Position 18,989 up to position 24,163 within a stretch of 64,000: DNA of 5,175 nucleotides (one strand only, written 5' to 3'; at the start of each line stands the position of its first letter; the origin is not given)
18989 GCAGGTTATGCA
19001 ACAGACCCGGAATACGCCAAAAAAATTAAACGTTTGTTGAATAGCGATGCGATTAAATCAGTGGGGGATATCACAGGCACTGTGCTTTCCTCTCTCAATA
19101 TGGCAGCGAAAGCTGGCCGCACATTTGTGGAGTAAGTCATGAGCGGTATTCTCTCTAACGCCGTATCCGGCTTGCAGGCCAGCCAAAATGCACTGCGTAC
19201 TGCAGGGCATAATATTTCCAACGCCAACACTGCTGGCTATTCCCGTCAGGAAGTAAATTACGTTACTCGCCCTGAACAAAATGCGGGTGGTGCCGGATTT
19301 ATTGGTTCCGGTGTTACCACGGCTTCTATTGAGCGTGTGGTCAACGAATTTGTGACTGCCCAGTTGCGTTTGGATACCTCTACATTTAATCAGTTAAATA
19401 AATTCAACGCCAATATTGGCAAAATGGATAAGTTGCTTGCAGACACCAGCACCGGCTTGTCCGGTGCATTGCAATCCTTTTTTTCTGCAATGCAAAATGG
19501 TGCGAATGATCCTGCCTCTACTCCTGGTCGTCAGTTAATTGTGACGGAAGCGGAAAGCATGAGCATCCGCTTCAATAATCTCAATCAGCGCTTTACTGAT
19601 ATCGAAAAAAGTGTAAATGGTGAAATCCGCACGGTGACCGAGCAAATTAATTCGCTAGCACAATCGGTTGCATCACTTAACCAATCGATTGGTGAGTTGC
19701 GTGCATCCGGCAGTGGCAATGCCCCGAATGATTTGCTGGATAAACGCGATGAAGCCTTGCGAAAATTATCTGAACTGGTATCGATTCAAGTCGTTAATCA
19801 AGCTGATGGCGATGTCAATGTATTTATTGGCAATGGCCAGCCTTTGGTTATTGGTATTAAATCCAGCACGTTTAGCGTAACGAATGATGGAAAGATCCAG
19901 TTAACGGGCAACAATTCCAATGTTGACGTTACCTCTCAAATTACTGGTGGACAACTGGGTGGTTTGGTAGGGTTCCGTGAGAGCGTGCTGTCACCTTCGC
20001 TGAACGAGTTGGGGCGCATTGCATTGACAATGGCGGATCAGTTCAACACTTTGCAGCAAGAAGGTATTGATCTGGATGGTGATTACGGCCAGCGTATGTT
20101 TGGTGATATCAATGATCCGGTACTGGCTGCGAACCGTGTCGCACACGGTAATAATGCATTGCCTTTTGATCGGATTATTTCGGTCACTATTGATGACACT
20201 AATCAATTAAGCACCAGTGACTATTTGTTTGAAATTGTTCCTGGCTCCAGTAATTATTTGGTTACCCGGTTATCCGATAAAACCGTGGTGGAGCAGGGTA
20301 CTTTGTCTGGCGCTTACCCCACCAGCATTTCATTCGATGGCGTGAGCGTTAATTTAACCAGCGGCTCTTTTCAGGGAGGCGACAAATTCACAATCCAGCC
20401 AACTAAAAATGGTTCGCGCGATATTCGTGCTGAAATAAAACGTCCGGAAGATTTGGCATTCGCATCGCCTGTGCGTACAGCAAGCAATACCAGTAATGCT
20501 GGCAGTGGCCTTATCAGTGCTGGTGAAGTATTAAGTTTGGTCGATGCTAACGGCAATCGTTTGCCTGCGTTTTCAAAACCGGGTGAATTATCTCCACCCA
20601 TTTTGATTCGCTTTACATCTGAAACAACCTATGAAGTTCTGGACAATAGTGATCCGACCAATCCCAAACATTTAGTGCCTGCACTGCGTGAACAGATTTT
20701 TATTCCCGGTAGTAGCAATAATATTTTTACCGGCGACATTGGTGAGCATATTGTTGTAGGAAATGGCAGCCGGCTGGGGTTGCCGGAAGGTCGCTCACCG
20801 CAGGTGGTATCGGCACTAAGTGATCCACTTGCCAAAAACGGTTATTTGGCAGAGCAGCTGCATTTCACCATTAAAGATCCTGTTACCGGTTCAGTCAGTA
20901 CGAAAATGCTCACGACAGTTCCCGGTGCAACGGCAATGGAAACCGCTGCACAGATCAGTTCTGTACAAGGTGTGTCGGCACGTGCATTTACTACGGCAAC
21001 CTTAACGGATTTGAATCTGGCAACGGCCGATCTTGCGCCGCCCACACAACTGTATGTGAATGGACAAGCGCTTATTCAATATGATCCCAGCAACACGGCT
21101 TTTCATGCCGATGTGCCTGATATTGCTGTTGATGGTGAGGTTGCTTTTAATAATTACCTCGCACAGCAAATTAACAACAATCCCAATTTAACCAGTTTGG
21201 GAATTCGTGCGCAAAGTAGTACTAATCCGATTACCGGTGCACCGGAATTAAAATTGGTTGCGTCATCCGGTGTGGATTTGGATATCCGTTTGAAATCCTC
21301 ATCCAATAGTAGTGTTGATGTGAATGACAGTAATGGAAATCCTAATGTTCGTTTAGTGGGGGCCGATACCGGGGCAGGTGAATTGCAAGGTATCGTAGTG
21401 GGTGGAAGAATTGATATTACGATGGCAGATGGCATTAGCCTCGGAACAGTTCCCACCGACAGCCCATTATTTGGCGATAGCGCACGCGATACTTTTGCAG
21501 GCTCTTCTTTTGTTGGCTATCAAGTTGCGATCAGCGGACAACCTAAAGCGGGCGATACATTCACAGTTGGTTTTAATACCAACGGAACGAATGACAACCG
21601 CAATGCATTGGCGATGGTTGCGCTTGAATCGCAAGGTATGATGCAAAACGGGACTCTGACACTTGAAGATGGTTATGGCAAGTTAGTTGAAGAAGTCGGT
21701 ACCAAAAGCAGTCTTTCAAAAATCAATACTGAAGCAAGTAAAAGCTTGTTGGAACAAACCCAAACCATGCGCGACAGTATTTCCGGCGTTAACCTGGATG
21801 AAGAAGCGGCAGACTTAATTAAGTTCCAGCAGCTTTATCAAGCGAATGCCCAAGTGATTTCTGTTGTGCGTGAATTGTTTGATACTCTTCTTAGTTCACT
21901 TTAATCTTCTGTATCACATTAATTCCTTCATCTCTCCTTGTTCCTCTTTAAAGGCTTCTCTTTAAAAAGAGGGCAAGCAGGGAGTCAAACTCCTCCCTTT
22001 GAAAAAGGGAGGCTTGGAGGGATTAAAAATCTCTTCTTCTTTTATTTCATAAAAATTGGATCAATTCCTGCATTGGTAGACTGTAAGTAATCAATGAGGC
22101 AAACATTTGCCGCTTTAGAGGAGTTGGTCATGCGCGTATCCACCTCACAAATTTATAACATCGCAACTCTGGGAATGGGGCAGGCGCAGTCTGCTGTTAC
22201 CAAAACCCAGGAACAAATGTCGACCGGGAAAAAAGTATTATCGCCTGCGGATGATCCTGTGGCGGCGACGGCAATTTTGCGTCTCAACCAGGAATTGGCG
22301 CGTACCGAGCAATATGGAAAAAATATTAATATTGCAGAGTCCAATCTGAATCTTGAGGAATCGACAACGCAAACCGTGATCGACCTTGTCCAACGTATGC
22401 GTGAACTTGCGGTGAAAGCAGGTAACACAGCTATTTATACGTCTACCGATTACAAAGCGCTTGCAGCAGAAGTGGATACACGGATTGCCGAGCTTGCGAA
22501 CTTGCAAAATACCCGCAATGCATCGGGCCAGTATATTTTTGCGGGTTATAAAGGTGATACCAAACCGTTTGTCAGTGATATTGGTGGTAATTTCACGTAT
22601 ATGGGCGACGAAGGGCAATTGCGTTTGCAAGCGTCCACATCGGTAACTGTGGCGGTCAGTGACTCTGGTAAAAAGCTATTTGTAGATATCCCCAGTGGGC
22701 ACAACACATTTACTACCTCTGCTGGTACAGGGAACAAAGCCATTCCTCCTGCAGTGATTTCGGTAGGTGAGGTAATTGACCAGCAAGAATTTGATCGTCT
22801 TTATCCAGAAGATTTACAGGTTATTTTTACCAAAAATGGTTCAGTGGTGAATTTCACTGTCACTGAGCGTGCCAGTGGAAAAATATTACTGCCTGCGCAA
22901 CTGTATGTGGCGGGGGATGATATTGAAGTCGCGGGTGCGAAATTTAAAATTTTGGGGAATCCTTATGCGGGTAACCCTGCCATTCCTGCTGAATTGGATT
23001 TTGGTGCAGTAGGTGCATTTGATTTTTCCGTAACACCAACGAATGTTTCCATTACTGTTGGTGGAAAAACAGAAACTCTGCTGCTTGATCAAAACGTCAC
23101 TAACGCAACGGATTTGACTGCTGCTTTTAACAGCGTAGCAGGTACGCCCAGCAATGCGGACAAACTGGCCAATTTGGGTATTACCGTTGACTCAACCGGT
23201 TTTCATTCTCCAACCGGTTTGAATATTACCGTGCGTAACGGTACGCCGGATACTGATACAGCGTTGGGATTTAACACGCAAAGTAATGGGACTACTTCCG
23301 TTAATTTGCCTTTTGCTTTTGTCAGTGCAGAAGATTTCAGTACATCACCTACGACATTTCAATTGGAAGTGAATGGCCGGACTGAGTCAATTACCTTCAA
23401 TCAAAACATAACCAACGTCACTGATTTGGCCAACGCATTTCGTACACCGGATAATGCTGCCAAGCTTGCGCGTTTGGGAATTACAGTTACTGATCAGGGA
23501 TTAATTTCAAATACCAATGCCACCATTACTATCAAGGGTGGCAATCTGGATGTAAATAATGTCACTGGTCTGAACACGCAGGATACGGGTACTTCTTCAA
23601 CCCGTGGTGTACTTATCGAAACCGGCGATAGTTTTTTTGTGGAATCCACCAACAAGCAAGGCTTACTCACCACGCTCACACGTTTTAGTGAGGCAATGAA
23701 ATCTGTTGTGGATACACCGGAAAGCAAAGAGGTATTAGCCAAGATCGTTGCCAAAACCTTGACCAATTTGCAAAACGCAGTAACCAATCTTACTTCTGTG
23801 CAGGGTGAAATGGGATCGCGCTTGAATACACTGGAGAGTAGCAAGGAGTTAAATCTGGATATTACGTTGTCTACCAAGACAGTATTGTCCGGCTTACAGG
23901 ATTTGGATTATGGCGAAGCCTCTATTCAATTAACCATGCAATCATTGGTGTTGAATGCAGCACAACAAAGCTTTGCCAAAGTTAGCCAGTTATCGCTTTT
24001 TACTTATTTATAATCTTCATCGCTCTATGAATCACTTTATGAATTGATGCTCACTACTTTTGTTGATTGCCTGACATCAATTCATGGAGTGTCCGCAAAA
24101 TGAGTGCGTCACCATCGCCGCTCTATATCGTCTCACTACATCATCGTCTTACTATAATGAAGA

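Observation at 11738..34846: All surface-exposed axial flagellar proteins are enlarged together while the rod proteins stay canonical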

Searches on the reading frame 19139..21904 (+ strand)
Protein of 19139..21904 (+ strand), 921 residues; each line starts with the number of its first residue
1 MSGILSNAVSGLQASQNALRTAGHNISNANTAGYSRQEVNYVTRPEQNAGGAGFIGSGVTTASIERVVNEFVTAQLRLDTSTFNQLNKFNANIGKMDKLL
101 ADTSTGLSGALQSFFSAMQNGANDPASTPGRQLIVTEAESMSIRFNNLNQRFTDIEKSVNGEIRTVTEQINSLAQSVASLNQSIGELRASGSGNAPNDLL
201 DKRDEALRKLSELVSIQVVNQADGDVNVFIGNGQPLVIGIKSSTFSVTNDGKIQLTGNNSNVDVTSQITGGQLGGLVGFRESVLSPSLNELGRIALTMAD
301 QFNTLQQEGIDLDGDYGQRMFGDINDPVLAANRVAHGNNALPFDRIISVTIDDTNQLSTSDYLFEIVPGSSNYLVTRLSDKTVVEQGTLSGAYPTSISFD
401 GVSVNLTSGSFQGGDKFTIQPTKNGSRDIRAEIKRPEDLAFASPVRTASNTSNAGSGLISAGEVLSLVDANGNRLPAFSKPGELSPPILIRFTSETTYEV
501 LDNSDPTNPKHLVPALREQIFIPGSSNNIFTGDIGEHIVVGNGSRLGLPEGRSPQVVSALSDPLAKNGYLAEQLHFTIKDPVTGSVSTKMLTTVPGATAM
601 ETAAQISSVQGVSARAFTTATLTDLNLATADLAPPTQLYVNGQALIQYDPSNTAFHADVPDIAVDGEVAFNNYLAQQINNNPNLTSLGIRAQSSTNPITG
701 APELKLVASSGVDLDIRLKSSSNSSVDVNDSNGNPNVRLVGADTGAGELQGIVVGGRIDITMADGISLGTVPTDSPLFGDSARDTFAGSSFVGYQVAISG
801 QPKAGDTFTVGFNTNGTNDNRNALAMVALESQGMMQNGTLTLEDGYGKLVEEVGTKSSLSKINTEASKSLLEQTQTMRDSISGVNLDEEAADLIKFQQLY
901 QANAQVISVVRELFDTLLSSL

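Call 3: search_protein_families(library=pfam, proteins=[window:19139-21904:+], max_evalue=0.01)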
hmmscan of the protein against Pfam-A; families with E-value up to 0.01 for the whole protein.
window:19139-21904:+ (921 aa): 4 families
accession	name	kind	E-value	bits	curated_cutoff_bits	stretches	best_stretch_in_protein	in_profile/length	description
PF22638.1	FlgK_D1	-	8.6e-73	245.2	28.6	1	94-321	2-233/233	Flagellar hook-associated protein FlgK helical domain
PF21158.3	flgK_1st_1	-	1.3e-13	51.2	24.2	1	347-421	13-81/81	Flagellar hook-associated protein 1, D2-like domain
PF06429.18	Flg_bbr_C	-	1.8e-10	40.6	23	1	881-919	7-45/46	Flagellar basal body rod FlgEFG protein C-terminal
PF00460.25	Flg_bb_rod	-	0.0001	22.6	20.7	1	5-34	1-30/31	Flagella basal body rod protein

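Call 9: find_related_loci(query=window:19139-21904:+, collection=genome_contigs, flank=10000)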
Query window:19139-21904:+ (921 aa) in genome_contigs; peptide patterns used: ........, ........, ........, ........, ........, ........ (x = any residue, [..] = any of these).
126 stretches matched a pattern; 8 encode a relative of the query (tblastn E <= 1e-3); 8 distinct loci.
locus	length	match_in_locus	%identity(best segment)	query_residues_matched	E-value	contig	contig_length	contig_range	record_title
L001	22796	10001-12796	78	1-921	0e+0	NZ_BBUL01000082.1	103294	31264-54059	Cellvibrio sp. OA-2007, whole genome shotgun sequence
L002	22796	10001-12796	76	1-921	0e+0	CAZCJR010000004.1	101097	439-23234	MAG TPA_asm: uncultured Cellvibrionaceae bacterium isolate SRP062349_co2_241 genome assembly, contig: NODE_129_length_10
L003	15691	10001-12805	74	1-921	0e+0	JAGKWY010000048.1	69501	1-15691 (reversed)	MAG: Gammaproteobacteria bacterium isolate P7_D7_002 P7_D7_002_149, whole genome shotgun sequence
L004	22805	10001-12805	75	1-921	0e+0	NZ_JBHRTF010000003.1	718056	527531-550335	Cellvibrio fontiphilus strain KCTC 52237 soapdenovo_K_105_3, whole genome shotgun sequence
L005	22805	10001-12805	72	1-921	0e+0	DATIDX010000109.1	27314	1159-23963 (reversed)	MAG TPA_asm: Cellvibrio sp. isolate SMAG_U16354 k141_716504, whole genome shotgun sequence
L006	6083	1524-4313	73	1-916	0e+0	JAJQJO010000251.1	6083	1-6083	MAG: Cellvibrio sp. isolate C_No_T20_B_bin.60 scaffold_13857, whole genome shotgun sequence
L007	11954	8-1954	75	279-916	0e+0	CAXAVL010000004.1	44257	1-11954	MAG TPA_asm: uncultured Cellvibrio sp. isolate ERR599368_metabat2_19 genome assembly, contig: ERZ2772639.227, whole geno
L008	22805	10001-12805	74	1-921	0e+0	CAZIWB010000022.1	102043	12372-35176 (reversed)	MAG TPA_asm: uncultured Cellvibrionaceae bacterium isolate SRP193066_co1_141 genome assembly, contig: NODE_246_length_10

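Call 45: search_solved_structures(query=window:19139-21901:+, max_evalue=0.01)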
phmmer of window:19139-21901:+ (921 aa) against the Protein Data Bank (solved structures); distinct sequences matched with E-value up to 0.01: 5.
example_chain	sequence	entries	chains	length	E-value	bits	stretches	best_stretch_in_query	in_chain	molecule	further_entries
9go6_A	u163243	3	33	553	7.5e-75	256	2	1-445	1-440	Flagellar hook-associated protein 1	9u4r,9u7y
4ut1_A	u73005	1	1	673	1.5e-72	248.3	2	31-465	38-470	FLAGELLAR HOOK-ASSOCIATED PROTEIN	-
2d4y_A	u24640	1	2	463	1.7e-51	178.7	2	70-445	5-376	Flagellar hook-associated protein 1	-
9gsx_L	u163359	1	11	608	2.6e-25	92.1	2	3-218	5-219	Flagellar hook-associated protein 1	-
5xbj_A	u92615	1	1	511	6e-07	31.3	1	104-218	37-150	Flagellar hook-associated protein FlgK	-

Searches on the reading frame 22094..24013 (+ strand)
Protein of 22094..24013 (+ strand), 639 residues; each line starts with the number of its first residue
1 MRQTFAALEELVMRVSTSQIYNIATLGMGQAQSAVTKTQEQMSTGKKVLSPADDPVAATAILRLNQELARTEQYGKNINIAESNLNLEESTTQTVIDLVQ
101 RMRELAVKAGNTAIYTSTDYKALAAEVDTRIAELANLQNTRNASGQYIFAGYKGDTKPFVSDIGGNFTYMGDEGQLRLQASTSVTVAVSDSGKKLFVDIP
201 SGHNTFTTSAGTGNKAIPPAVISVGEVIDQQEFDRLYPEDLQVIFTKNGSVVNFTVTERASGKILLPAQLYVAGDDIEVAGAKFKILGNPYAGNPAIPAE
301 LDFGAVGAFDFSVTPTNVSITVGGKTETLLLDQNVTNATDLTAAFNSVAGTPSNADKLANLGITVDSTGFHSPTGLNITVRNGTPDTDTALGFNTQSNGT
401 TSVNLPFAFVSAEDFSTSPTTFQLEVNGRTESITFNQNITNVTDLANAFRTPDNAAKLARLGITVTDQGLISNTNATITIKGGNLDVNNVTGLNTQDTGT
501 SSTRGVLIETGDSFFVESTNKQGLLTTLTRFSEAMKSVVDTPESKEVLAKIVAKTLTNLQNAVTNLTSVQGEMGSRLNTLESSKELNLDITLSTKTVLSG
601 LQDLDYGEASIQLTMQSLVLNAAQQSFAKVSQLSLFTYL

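Call 3: search_protein_families(library=pfam, proteins=[window:22094-24013:+], max_evalue=0.01)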
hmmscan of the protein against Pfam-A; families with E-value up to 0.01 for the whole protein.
window:22094-24013:+ (639 aa): 2 families
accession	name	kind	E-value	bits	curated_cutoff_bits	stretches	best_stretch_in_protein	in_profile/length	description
PF00669.25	Flagellin_N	-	5.1e-22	78.9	26.6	1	15-153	1-138/139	Bacterial flagellin N-terminal helical region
PF00700.27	Flagellin_C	-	0.0066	17.2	23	1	557-639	2-86/86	Bacterial flagellin C-terminal helical region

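Call 48: find_homologous_proteins(query=window:22130-24010:+, max_evalue=0.00001)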
Query window:22130-24010:+ (627 aa): 571 proteins with E <= 0.00001 among 8000 candidates; the best 120 are listed.
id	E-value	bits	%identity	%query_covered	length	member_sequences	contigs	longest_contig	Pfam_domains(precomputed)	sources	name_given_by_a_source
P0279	0.0e+0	1248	93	100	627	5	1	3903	PF00669.26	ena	-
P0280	0.0e+0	1170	86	100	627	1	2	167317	PF00669.26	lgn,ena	-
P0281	0.0e+0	1164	86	100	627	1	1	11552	PF00669.26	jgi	jgi:flagellar hook-associated protein 3 FlgL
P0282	0.0e+0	1155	86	100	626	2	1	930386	PF00669.26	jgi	jgi:flagellar hook-associated protein 3 FlgL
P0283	0.0e+0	1138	86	100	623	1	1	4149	PF00669.26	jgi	jgi:flagellar hook-associated protein 3 FlgL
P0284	2.8e-292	988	75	100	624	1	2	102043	PF00669.26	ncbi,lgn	-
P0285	2.9e-292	988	75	100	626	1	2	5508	PF00669.26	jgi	jgi:flagellar hook-associated protein 3 FlgL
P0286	1.2e-291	986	75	100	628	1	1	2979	PF00669.26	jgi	jgi:flagellar hook-associated protein 3 FlgL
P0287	3.6e-290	982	75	100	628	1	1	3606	PF00669.26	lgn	-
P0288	4.1e-290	981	74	100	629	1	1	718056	PF00669.26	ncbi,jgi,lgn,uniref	ncbi:flagellar hook-associated protein FlgL [Cellvibrio fontiphilus]|jgi:flagellar hook-associated p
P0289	3.6e-289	978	74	100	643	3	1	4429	PF00669.26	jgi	jgi:flagellar hook-associated protein 3 FlgL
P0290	5.8e-289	978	74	100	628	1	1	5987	PF00669.26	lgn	-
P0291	9.4e-289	977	73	100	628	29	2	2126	PF00669.26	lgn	-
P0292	7.2e-288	974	74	100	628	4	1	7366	PF00669.26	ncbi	-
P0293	4.9e-287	971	73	100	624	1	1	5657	PF00669.26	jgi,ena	-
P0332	2.2e-224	764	63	72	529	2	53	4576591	PF00669.26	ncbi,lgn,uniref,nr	ncbi:flagellar hook-associated protein FlgL [Cellvibrio japonicus]|uniref:Flagellar hook-associated 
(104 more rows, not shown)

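Call 61: predict_structure(alignment_id=A2)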
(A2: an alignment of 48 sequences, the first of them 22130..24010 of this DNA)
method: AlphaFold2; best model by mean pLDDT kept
length: 627 residues; sequences in the alignment: 48
mean_pLDDT: 75.3   pTM: 0.55
mean pLDDT of the five models: 75.3, 74.9, 73.4, 67.5, 65.1
residues with pLDDT >= 90: 141; 70-90: 302; 50-70: 85; < 50: 99
segments of 3 or more residues with pLDDT < 50: 1-43, 162-178, 591-627
pLDDT, mean of each block of 10 residues (from residue 1): 29 34 42 40 50 63 66 74 83 80 81 84 77 66 69 67 41 46 72 82 78 82 82 81 85 86 85 86 85 88 92 91 90 89 92 92 90 90 89 92 93 91 94 92 91 90 90 92 90 82 85 83 83 81 85 76 70 67 60 39 39 35 30
secondary structure, 60 per line:
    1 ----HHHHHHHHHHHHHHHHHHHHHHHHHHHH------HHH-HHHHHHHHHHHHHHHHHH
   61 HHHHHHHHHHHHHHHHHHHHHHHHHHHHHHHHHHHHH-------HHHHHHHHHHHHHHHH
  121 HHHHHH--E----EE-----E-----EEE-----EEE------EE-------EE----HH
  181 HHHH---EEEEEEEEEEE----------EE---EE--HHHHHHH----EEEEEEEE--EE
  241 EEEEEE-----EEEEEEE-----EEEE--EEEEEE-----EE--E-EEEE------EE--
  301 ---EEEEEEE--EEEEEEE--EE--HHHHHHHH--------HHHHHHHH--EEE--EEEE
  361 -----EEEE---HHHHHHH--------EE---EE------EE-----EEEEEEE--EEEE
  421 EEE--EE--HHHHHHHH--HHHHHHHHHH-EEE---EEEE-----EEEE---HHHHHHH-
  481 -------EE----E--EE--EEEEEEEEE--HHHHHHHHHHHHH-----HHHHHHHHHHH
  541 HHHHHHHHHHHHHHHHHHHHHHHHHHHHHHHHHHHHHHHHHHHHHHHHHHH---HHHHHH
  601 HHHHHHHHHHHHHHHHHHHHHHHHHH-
elements in order: H5-32 H43-97 H105-126 E147-149 E155-157 H179-184 E188-198 H218-224 E229-236 E239-246 E252-258 E264-267 E270-275 E287-290 E304-310 E313-319 H326-333 H342-349 E352-354 E357-360 E366-369 H373-379 E408-414 E417-423 H430-437 H440-449 E451-453 E457-460 E466-469 H473-479 E501-509 H512-524 H530-591 H595-626

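Call 64: fold_search(model_id=the predicted structure, library=pdb)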
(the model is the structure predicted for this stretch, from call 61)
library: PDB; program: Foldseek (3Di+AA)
matches with E <= 10: 197; with E <= 0.001: 63
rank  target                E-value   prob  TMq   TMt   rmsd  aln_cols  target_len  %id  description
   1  5yti                  1.6e-14  1.00  0.35  0.63  10.5       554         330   17  Crystal structure of flagellar hook associated protein-3 (HAP-3: Q5ZW61_LEGPH) from Legionella pneumophila (released 2018-01-17)
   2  7c7z_A                5.7e-14  1.00  0.32  0.58  12.0       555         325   17  Crystal structure of the flagellar junction protein FlgL from Legionella pneumophila (released 2020-08-12)
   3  7c7z_B                1.7e-13  1.00  0.31  0.61  11.2       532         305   16  Crystal structure of the flagellar junction protein FlgL from Legionella pneumophila (released 2020-08-12)
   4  5zj0                  3.4e-13  1.00  0.33  0.63  11.1       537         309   14  Crystal structure of Xanthomonas campestris FlgL (space group C2) (released 2018-10-17)
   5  5ziz_A                6.9e-13  1.00  0.32  0.61  11.0       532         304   13  Crystal structure of Xanthomonas campestris FlgL (space group H3) (released 2018-10-17)
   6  5ziz_B                1.2e-11  1.00  0.30  0.59  11.5       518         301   13  Crystal structure of Xanthomonas campestris FlgL (space group H3) (released 2018-10-17)
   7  9gsx_B                9.1e-11  1.00  0.32  0.27  25.1       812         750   16  Campylobacter hook-filament junction-cap complex (released 2025-04-09)
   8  9gsx_A                2.6e-10  1.00  0.34  0.29  24.4       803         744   14  Campylobacter hook-filament junction-cap complex (released 2025-04-09)
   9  9au6_A                7.0e-10  1.00  0.26  0.21  35.6       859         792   13  Cryo-EM of Geovibrio thiophilus flagellum (released 2024-11-13)
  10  9u4r_BA               1.3e-09  1.00  0.34  0.65  22.7       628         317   16  Structure of the intial complex in filament assembly at 3.23 angstroms resolution, conformation 2. (released 2026-03-25)
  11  9yh1_A1               1.7e-09  1.00  0.24  0.28  26.8       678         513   13  Structure of flagellin FlaB filament in H. pylori (released 2026-02-25)
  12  9go6_U                4.4e-09  1.00  0.34  0.65  23.3       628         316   16  Salmonella hook-filament junction complex (released 2025-04-09)
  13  7sn4_W                6.3e-09  1.00  0.18  0.20  31.5       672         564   14  Cryo-EM structure of the enterohemorrhagic E. coli O157:H7 flagellar filament (released 2022-03-16)
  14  9ygu_A7               1.0e-08  1.00  0.24  0.29  24.8       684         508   12  Flagella filament structure in H. pylori composed of flagellin FlaA (released 2026-02-25)
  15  7sn4_A                1.0e-08  1.00  0.17  0.19  34.4       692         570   14  Cryo-EM structure of the enterohemorrhagic E. coli O157:H7 flagellar filament (released 2022-03-16)
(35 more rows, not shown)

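Call 79: find_encoding_contigs(protein=P0332, flank=10000, max_places=2)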
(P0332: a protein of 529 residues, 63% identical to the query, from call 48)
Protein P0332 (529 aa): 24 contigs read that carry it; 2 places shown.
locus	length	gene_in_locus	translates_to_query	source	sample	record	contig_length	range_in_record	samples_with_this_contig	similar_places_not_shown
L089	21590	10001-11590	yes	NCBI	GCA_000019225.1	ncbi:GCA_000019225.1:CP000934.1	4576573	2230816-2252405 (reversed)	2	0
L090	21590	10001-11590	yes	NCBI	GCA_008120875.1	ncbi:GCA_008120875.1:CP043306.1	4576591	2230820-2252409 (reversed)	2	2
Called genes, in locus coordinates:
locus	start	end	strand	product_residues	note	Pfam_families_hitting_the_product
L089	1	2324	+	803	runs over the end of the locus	PF22692:LlgE_F_G_D1, PF07559:FlgE_D2, PF06429:Flg_bbr_C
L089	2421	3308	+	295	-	PF22692:LlgE_F_G_D1, PF06429:Flg_bbr_C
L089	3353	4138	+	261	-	PF00460:Flg_bb_rod, PF22692:LlgE_F_G_D1, PF06429:Flg_bbr_C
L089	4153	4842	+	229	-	PF02107:FlgH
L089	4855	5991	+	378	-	PF02119:FlgI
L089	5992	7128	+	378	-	PF10135:Rod-binding, PF01832:Glucosaminidase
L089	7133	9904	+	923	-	PF00460:Flg_bb_rod (weak), PF22638:FlgK_D1, PF21158:flgK_1st_1, PF06429:Flg_bbr_C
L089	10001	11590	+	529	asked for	PF00669:Flagellin_N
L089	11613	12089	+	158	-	PF05400:FliT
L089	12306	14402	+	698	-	PF00669:Flagellin_N, PF07196:Flagellin_IN (faint), PF00700:Flagellin_C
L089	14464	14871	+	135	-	PF03646:FlaG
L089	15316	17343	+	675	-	PF00669:Flagellin_N, PF07196:Flagellin_IN (faint), PF00700:Flagellin_C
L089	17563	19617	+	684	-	PF02465:FliD_N, PF07195:FliD_C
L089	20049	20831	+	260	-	PF03918:CcmH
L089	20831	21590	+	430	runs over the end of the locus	PF07719:TPR_2 (faint), PF23914:TPR_CcmH_CycH, PF13432:TPR_16 (faint), PF23892:Ig_CycH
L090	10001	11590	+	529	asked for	PF00669:Flagellin_N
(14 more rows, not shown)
